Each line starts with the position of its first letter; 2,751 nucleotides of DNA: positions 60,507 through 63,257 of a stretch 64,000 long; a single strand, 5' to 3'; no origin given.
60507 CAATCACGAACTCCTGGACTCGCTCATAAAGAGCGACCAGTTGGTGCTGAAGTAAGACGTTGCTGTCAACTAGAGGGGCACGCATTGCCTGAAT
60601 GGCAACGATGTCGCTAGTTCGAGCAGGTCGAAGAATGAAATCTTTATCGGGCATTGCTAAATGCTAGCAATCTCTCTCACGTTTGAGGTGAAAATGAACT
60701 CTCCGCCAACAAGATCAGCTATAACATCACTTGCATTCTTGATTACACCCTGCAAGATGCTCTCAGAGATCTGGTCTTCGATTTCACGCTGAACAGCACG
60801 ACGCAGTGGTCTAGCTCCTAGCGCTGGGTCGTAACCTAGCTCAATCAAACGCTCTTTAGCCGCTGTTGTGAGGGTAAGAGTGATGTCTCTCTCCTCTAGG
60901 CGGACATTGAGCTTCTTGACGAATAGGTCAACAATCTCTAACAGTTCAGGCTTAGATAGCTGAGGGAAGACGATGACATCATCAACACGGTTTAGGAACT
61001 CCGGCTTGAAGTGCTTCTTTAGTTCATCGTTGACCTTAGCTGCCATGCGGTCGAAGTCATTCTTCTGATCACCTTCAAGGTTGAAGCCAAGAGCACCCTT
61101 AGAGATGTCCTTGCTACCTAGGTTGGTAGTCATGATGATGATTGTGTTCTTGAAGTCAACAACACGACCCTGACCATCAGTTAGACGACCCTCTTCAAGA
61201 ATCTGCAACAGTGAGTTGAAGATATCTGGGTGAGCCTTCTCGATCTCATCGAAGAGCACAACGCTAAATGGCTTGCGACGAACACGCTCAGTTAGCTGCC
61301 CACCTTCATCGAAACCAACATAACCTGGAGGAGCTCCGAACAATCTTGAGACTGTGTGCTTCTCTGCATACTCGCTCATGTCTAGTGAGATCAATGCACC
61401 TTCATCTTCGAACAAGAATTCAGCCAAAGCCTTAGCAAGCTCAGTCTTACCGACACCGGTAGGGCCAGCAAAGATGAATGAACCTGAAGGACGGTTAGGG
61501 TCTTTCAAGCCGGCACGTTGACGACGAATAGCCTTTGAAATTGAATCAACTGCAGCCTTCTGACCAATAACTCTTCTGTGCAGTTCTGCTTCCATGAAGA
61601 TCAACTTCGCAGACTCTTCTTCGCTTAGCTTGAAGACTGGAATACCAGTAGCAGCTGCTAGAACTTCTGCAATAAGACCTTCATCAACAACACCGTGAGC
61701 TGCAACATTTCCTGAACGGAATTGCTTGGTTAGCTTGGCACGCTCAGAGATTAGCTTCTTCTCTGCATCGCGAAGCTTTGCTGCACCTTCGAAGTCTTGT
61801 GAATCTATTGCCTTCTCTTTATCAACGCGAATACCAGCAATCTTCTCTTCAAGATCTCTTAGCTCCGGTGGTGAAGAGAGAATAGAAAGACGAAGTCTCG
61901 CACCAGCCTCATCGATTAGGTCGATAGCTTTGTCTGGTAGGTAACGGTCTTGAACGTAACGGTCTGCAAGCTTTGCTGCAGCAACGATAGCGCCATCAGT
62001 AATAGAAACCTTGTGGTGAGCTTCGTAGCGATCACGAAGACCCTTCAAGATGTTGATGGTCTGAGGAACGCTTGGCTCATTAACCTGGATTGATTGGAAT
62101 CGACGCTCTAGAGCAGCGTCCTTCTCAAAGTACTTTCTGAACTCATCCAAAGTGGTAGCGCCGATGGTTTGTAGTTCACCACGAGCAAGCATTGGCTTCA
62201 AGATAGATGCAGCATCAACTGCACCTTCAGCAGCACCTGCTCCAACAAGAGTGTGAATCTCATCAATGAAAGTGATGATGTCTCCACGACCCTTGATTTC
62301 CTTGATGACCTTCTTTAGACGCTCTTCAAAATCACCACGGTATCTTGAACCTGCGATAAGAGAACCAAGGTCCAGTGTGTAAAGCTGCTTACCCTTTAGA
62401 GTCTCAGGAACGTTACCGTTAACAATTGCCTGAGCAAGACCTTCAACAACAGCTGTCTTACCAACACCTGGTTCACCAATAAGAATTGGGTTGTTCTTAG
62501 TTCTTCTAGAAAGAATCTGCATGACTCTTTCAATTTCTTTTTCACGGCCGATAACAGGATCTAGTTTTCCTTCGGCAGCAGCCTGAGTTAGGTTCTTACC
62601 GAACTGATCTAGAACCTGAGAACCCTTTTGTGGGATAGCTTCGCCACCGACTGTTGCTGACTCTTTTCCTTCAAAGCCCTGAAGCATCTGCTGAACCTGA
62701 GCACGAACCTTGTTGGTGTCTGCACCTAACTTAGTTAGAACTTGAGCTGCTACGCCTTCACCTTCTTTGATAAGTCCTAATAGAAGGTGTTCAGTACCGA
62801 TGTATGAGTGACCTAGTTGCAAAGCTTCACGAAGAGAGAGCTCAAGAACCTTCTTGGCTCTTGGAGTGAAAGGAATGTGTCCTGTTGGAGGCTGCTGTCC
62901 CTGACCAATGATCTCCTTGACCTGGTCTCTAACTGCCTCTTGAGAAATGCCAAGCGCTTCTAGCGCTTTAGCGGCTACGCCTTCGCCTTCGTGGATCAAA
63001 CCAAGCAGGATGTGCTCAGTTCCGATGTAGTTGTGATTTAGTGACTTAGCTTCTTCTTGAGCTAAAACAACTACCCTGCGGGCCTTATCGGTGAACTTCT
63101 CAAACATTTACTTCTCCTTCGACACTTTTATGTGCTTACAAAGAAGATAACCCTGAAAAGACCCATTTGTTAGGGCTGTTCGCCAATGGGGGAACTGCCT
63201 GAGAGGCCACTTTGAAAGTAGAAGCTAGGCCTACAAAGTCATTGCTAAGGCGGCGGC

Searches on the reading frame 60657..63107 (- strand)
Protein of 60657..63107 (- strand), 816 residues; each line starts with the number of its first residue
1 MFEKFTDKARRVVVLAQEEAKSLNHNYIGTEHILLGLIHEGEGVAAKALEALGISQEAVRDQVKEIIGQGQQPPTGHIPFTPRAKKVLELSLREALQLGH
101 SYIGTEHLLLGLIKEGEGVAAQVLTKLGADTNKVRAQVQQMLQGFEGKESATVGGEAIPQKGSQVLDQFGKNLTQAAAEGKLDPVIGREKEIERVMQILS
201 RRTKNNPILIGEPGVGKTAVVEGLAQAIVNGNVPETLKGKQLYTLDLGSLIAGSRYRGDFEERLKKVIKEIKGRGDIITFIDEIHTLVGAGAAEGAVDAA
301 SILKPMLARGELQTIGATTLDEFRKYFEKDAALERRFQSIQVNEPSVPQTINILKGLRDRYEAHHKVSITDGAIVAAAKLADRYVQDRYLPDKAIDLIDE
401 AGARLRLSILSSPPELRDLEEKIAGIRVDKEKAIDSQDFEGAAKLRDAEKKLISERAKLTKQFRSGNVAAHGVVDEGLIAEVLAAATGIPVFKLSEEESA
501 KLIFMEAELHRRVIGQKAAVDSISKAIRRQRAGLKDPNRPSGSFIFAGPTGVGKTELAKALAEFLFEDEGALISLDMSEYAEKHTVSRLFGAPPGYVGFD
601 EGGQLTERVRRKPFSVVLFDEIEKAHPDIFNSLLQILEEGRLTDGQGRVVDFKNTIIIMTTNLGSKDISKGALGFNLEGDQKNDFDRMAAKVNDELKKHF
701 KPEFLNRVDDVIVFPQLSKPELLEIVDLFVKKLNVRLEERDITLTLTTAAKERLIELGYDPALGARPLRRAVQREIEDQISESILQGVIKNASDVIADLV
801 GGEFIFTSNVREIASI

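Call 72: search_protein_families(library=pfam, proteins=[window:60657-63107:-], max_evalue=0.00001)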
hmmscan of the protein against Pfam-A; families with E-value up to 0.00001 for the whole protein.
window:60657-63107:- (816 aa): 13 families
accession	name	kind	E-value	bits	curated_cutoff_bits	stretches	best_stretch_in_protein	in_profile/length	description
PF07724.20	AAA_2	-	2.2e-69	233.2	27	1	539-710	1-165/166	AAA domain (Cdc48 subfamily)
PF02861.25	Clp_N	-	9.3e-38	128.6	20.7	2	93-142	3-52/53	Clp amino terminal domain, pathogenicity island component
PF17871.7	AAA_lid_9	-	1.5e-33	115.3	22.8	1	347-448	2-103/104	AAA lid domain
PF10431.15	ClpB_D2-small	-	1.5e-25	89.5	21.9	1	717-795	1-79/81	C-terminal, D2-small domain, of ClpB protein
PF00004.35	AAA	-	8.5e-23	81.7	21.2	2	208-339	2-125/131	ATPase family associated with various cellular activities (AAA)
PF07728.20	AAA_5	-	2.2e-19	70.3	22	1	544-665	2-125/139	AAA domain (dynein-related subfamily)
PF13191.12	AAA_16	-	7.1e-12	46.6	32.6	1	185-231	2-51/167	AAA ATPase domain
PF00158.32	Sigma54_activat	-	1.2e-10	41.7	20.2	1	540-671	21-152/168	Sigma-54 interaction domain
PF13401.12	AAA_22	-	5.6e-10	40.1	27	0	203-289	4-97/130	AAA domain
PF13238.12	AAA_18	-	8.3e-07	30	29.4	0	546-650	3-95/128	AAA domain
PF20720.3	nSTAND3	-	1.2e-06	28.8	27.2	0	191-230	6-43/155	Novel STAND NTPase 3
PF20030.5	bpMoxR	-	1.4e-06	27.9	27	0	545-648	35-132/205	MoxR domain in the MoxR-vWA-beta-propeller ternary systems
PF01637.24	ATPase_2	-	1.9e-06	28.3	33.2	0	188-225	4-41/225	ATPase domain predominantly from Archaea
